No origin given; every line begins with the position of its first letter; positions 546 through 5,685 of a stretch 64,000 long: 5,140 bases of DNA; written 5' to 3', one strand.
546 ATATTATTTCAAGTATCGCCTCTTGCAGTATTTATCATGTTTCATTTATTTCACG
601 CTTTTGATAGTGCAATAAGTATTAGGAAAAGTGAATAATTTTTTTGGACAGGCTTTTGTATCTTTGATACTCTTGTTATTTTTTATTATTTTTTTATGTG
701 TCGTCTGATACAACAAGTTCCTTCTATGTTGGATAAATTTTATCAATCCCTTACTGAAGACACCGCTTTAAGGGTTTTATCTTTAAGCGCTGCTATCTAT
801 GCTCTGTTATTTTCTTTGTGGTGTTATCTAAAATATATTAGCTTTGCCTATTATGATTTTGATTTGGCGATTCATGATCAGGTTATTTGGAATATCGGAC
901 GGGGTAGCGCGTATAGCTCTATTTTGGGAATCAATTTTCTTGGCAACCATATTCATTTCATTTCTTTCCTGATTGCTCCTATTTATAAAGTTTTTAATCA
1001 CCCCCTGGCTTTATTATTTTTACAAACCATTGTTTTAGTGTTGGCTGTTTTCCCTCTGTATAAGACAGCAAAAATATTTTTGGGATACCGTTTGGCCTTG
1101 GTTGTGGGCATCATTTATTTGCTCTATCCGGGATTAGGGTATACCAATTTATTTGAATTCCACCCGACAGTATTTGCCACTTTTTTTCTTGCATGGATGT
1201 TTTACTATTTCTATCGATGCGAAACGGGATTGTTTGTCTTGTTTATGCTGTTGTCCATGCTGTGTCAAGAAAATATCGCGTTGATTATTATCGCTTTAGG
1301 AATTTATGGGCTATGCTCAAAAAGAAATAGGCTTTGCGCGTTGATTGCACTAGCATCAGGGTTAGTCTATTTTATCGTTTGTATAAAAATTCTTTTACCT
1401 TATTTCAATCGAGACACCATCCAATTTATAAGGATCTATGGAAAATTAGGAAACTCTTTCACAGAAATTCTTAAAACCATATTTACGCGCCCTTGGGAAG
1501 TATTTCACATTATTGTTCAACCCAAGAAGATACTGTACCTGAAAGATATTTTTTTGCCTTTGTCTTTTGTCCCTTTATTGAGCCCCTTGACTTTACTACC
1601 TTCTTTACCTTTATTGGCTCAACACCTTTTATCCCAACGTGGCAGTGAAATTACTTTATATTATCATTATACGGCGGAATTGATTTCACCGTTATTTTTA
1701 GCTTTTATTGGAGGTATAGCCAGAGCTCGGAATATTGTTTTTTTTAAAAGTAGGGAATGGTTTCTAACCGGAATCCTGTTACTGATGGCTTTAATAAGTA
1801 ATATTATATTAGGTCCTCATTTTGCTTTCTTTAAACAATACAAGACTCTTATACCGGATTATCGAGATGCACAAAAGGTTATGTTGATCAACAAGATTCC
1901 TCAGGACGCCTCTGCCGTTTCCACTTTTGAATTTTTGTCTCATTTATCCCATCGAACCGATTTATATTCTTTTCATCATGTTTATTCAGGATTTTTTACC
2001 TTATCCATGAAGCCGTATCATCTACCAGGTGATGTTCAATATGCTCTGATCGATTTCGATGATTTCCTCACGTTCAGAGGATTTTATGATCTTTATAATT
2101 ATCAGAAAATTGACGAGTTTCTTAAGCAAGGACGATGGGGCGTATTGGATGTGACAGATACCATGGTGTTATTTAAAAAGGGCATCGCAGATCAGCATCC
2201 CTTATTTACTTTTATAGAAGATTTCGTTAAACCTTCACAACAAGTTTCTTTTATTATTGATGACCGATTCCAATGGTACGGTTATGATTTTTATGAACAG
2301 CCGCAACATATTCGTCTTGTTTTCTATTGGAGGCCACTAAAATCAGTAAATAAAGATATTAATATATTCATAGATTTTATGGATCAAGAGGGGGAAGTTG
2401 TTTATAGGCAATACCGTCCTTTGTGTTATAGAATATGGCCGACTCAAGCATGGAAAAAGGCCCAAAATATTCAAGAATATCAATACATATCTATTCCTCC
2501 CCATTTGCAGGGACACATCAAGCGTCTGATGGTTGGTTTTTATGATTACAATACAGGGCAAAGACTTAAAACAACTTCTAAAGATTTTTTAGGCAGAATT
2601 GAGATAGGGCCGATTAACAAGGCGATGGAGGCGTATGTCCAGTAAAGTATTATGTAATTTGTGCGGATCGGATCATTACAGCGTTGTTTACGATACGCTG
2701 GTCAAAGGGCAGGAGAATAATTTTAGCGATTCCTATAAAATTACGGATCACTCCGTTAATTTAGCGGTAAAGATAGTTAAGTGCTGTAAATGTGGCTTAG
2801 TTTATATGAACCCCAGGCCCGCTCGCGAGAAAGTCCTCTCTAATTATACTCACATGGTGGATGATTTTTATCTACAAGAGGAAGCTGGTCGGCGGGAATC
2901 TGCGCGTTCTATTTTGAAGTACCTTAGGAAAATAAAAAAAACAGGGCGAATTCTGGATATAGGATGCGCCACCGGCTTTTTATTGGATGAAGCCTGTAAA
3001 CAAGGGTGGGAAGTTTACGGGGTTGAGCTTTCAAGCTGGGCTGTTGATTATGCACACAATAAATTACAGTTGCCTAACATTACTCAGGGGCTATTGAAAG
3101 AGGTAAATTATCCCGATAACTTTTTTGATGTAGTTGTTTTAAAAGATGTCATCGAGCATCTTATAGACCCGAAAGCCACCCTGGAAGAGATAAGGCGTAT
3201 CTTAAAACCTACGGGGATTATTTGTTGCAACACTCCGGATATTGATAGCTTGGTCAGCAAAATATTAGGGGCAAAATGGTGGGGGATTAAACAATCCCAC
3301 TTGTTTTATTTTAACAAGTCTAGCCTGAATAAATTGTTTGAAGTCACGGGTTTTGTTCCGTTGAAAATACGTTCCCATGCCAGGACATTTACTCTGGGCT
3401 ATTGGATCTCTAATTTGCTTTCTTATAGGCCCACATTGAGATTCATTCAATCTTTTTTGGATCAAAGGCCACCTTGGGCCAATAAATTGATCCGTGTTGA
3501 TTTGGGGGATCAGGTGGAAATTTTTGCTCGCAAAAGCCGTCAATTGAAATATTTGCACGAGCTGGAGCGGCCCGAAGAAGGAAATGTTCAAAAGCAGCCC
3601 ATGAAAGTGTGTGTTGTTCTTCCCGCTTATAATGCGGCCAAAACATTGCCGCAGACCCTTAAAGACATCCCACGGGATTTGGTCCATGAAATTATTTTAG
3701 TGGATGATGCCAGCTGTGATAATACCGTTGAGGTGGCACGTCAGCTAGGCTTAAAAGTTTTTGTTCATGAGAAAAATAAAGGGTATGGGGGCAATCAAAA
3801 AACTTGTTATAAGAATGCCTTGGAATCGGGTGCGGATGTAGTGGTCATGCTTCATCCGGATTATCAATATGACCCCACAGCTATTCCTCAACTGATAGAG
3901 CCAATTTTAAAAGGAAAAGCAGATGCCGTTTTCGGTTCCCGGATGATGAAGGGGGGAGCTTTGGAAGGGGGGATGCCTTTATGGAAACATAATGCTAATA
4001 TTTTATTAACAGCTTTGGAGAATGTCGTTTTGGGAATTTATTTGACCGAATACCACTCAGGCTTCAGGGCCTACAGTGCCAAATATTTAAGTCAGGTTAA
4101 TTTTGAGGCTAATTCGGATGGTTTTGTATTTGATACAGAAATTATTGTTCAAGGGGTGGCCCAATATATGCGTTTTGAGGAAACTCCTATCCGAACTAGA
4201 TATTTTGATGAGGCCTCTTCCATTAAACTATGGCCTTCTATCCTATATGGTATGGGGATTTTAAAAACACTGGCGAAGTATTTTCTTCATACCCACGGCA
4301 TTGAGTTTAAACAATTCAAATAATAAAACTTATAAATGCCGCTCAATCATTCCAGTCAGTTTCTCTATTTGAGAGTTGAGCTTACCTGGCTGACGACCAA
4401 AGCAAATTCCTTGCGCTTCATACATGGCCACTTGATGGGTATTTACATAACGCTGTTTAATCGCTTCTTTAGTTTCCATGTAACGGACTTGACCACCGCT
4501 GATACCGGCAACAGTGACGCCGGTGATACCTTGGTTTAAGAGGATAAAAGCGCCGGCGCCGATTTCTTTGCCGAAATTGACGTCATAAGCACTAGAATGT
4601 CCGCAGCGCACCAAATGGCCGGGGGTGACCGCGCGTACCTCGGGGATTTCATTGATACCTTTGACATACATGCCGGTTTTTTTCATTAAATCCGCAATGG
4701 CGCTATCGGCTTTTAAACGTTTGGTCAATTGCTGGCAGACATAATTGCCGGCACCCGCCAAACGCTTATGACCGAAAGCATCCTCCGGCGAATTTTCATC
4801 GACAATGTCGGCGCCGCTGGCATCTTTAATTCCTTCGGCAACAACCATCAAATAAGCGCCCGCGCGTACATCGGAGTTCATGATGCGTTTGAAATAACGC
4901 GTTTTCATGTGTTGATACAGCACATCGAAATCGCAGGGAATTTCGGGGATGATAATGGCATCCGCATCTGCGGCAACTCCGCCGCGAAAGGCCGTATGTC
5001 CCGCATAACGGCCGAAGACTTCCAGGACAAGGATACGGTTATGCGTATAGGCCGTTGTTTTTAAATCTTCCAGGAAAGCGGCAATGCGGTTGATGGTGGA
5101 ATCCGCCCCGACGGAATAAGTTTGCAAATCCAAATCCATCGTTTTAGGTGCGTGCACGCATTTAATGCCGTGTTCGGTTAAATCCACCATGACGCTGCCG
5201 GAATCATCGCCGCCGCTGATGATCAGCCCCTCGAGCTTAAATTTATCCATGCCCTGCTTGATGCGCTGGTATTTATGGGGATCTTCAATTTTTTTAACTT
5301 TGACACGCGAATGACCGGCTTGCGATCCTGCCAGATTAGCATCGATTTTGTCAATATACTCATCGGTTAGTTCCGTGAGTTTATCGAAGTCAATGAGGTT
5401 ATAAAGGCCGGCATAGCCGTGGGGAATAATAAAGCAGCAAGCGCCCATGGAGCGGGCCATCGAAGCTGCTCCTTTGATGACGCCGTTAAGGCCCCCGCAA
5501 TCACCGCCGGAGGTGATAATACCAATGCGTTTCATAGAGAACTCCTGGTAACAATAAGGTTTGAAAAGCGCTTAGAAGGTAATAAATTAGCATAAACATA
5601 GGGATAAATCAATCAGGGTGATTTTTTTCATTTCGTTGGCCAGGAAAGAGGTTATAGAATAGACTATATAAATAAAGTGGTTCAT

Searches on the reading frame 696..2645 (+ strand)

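Call 29: search_protein_families(library=pfam, proteins=[window:696-2645:+], max_evalue=0.00001)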
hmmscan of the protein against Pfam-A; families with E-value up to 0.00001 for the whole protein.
window:696-2645:+ (649 aa): 1 family
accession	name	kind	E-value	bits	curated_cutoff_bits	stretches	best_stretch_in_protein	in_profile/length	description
PF09852.15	DUF2079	-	2.2e-61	208.8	28.2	1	48-453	3-422/459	Predicted membrane protein (DUF2079)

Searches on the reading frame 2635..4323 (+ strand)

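Call 29: search_protein_families(library=pfam, proteins=[window:2635-4323:+], max_evalue=0.00001)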
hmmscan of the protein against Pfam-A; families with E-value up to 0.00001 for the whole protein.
window:2635-4323:+ (562 aa): 7 families
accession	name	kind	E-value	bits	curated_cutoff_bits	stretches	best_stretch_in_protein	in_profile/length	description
PF13489.12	Methyltransf_23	-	2.8e-27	95.9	27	1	86-242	6-161/164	Methyltransferase domain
PF00535.33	Glycos_transf_2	-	5.1e-24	85.5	23.3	1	326-486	1-165/168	Glycosyl transferase family 2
PF08241.18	Methyltransf_11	-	3.7e-20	72.8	21.2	1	107-198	1-95/95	Methyltransferase domain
PF13847.12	Methyltransf_31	-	3.6e-15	56.4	27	1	101-203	2-114/145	Methyltransferase domain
PF13649.12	Methyltransf_25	-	1.1e-14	55.3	27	1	106-194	1-97/97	Methyltransferase domain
PF08242.18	Methyltransf_12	-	3.3e-14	53.8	30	1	107-196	1-98/98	Methyltransferase domain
PF07021.18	MetW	-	1.8e-08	34.7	21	1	97-191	8-103/193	Methionine biosynthesis protein MetW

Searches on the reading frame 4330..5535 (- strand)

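Call 29: search_protein_families(library=pfam, proteins=[window:4330-5535:-], max_evalue=0.00001)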
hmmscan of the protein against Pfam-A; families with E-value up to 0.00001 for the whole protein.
window:4330-5535:- (401 aa): 1 family
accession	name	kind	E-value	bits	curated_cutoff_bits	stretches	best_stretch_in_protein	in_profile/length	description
PF00365.25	PFK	-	4.1e-55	187.5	30.9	1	3-330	1-274/277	Phosphofructokinase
